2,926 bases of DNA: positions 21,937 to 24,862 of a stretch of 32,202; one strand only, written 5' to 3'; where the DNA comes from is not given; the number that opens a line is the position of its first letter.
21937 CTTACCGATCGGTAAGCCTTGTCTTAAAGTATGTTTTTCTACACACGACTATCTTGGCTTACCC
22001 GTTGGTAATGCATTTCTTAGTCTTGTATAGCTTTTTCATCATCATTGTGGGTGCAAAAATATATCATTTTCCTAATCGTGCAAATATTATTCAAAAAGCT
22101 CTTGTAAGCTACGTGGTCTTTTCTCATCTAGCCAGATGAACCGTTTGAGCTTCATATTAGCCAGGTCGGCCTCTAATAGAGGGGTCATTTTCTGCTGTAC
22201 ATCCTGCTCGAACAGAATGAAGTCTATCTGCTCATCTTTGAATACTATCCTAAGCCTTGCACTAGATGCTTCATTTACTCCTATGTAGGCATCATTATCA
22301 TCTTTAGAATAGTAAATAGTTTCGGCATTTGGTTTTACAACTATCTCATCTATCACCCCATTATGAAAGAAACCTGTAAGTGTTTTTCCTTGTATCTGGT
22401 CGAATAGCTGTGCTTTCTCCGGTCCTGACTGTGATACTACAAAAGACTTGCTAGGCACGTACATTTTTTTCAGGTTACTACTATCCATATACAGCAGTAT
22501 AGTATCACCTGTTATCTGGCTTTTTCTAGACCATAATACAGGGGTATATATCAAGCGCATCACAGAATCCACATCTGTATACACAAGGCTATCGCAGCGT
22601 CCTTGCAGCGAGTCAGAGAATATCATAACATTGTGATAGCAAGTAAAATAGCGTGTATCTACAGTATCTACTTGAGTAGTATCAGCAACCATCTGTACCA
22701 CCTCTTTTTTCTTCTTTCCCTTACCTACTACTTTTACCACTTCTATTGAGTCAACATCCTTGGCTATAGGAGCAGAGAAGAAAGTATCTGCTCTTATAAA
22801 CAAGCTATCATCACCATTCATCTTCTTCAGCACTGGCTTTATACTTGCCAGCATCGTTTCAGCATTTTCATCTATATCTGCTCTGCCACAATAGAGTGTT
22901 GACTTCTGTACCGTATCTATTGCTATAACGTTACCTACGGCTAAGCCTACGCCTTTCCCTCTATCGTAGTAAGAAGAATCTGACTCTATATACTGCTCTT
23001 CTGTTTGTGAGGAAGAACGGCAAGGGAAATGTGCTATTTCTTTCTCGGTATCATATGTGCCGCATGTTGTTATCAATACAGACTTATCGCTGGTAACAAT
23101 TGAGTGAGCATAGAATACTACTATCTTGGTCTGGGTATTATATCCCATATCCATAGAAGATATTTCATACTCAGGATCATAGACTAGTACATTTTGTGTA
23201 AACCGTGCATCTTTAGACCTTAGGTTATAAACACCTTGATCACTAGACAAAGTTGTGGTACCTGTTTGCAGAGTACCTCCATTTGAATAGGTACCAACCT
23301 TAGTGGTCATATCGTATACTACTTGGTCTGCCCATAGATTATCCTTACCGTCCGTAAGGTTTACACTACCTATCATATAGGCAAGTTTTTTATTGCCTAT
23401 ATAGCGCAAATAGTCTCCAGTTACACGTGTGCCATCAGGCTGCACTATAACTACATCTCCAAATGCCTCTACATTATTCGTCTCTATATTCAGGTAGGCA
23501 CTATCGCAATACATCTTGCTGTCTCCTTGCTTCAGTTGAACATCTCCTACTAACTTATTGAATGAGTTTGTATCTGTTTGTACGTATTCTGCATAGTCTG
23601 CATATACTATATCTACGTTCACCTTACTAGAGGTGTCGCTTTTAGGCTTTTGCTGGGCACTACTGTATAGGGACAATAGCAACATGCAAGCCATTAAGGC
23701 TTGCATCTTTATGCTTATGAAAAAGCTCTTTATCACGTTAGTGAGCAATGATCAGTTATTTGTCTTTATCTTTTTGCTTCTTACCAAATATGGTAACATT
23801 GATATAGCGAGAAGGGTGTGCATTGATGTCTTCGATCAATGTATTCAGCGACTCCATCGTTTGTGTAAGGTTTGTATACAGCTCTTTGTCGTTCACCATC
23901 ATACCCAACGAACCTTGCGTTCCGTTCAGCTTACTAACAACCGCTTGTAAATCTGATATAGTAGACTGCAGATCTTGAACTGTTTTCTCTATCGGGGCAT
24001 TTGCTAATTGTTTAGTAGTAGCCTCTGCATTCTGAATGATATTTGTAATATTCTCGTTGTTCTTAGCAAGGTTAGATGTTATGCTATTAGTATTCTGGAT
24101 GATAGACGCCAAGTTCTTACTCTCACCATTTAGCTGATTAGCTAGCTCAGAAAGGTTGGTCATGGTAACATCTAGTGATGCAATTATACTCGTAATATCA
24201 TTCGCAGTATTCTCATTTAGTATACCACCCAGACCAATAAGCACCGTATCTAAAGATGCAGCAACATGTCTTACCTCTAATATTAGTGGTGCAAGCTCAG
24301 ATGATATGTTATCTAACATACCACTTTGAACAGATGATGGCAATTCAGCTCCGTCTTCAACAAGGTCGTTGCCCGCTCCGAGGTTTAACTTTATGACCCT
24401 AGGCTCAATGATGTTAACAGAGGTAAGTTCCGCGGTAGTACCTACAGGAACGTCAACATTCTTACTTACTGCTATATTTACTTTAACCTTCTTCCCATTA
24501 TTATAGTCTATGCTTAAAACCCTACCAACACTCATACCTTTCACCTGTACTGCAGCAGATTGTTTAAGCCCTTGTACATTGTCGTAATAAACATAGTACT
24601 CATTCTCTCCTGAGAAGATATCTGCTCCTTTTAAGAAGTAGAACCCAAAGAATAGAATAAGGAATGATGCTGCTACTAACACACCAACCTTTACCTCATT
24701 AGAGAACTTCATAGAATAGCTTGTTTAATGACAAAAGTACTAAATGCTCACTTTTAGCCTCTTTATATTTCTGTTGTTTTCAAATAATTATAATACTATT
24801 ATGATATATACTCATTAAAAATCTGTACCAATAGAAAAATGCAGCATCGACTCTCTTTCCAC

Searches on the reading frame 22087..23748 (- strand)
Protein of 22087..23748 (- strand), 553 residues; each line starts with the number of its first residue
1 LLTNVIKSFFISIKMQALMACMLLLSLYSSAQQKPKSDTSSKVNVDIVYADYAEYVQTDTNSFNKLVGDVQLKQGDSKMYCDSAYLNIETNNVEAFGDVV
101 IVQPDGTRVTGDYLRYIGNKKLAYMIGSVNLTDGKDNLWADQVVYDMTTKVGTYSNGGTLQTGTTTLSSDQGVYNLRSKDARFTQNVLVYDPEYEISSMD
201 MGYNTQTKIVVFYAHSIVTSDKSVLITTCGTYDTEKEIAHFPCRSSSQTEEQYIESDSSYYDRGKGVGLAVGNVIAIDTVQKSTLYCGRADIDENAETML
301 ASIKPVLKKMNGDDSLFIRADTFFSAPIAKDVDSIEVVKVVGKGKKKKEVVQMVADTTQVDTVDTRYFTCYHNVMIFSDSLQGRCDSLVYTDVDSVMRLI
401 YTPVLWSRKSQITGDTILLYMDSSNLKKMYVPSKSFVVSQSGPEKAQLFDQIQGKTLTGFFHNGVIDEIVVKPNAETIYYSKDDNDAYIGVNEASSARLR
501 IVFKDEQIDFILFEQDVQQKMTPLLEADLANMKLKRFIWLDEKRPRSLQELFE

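Call 6: search_protein_families(library=pfam, proteins=[window:22087-23748:-])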
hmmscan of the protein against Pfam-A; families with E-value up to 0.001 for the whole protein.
window:22087-23748:- (553 aa): 3 families
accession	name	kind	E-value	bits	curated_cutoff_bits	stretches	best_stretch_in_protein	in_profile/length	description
PF13100.11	OstA_2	-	2.8e-35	121.7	21.2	1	45-198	4-157/158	OstA-like protein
PF03968.19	LptD_N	-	2.3e-14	54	20.4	2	109-236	2-111/113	LptA/(LptD N-terminal domain) LPS transport protein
PF06835.18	LptC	-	0.00012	22.3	21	0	161-215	117-169/175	Lipopolysaccharide-assembly, LptC-related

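Call 7: search_protein_families(library=ncbifam, proteins=[window:22087-23748:-])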
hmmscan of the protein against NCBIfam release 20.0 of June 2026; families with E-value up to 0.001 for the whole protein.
window:22087-23748:- (553 aa): 2 families
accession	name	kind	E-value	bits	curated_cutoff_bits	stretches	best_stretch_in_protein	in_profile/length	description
TIGR03002.1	outer_YhbN_LptA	equivalog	2.1e-11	43.9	71.7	1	58-156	20-127/142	lipopolysaccharide transport periplasmic protein LptA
TIGR04409.1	LptC_YrbK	equivalog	1.1e-09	38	38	1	50-151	61-169/180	LPS export ABC transporter periplasmic protein LptC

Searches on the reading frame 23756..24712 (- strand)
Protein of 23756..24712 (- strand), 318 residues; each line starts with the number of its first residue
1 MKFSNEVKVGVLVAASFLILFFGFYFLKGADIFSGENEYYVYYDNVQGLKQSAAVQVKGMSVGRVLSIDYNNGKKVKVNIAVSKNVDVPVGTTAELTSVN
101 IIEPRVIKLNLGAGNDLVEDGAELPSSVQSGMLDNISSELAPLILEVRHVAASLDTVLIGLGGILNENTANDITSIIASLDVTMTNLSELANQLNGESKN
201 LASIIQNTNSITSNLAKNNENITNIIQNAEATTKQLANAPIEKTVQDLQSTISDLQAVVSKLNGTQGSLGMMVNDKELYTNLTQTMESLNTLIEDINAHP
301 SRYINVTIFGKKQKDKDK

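Call 6: search_protein_families(library=pfam, proteins=[window:23756-24712:-])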
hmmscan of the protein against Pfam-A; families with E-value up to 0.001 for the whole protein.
window:23756-24712:- (318 aa): 1 family
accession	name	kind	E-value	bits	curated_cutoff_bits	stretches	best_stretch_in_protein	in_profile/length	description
PF02470.25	MlaD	-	3.3e-13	50.1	25.1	1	37-110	3-79/81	MlaD protein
